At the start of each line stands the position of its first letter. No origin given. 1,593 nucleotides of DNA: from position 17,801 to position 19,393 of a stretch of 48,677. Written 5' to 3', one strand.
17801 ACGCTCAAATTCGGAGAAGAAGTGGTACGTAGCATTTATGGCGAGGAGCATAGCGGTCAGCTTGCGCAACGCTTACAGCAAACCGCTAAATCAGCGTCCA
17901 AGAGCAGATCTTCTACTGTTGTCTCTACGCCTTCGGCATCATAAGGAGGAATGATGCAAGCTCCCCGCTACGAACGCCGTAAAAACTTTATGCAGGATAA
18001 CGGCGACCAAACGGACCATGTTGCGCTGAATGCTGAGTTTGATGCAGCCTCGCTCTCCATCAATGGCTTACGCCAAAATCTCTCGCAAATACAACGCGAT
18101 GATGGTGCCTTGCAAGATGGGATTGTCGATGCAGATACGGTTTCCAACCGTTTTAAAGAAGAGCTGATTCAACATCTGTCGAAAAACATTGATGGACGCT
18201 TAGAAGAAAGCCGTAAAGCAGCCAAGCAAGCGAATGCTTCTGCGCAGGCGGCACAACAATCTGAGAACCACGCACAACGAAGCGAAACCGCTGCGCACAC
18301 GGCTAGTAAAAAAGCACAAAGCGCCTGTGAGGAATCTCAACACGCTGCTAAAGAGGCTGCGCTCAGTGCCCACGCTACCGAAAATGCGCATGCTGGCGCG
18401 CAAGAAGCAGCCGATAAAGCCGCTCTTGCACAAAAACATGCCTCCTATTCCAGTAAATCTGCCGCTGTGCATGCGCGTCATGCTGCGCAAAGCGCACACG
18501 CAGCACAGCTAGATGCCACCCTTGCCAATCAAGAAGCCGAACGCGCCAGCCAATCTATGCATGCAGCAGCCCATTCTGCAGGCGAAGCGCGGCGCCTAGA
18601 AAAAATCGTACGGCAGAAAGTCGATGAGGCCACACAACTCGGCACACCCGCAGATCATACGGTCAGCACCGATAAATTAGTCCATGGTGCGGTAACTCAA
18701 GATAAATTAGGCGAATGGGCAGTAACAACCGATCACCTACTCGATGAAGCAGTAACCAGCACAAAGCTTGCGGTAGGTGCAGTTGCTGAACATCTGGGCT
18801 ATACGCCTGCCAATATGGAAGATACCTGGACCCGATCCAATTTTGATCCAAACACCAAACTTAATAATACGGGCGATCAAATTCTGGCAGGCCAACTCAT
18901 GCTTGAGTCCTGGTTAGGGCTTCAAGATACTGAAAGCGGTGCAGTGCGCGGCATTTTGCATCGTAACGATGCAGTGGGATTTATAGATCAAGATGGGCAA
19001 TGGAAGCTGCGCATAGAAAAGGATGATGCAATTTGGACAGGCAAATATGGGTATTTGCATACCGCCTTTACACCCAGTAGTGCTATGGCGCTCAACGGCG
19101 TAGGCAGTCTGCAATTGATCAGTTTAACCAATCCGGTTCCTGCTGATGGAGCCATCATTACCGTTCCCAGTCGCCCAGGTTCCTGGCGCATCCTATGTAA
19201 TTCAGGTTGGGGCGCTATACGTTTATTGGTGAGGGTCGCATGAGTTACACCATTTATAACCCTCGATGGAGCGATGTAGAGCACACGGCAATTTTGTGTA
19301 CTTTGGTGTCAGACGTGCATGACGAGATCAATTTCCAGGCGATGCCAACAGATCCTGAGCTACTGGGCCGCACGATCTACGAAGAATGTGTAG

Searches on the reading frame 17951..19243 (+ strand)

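Call 3: search_protein_families(library=pfam, proteins=[window:17951-19243:+], max_evalue=1)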
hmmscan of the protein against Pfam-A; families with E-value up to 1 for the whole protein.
window:17951-19243:+ (430 aa): 0 families

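Call 4: search_protein_families(library=phrogs, proteins=[window:17951-19243:+], max_evalue=0.01)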
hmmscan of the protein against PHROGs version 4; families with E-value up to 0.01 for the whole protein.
window:17951-19243:+ (430 aa): 9 families
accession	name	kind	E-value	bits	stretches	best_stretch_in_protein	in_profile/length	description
phrog_4242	-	tail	5.4e-09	36.9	1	82-227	160-301/628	tail fiber protein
phrog_892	-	tail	4.1e-08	33.2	1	93-279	213-391/782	tail fiber protein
phrog_29288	-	unknown function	4.8e-08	31.9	1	227-277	1130-1180/1558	-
phrog_13518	-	unknown function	4.9e-06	25.8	1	223-269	702-748/1230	-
phrog_2952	-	tail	0.00041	20.4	1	229-268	330-369/488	minor tail protein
phrog_8780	-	tail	0.0013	18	1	231-278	613-661/755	minor tail protein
phrog_1419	-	tail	0.0048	16.1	1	85-223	111-284/793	tail protein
phrog_24369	-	tail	0.0052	15.3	1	89-224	45-187/1396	tail fiber protein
phrog_26466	-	unknown function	0.006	14.5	1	220-278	1801-1859/2337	-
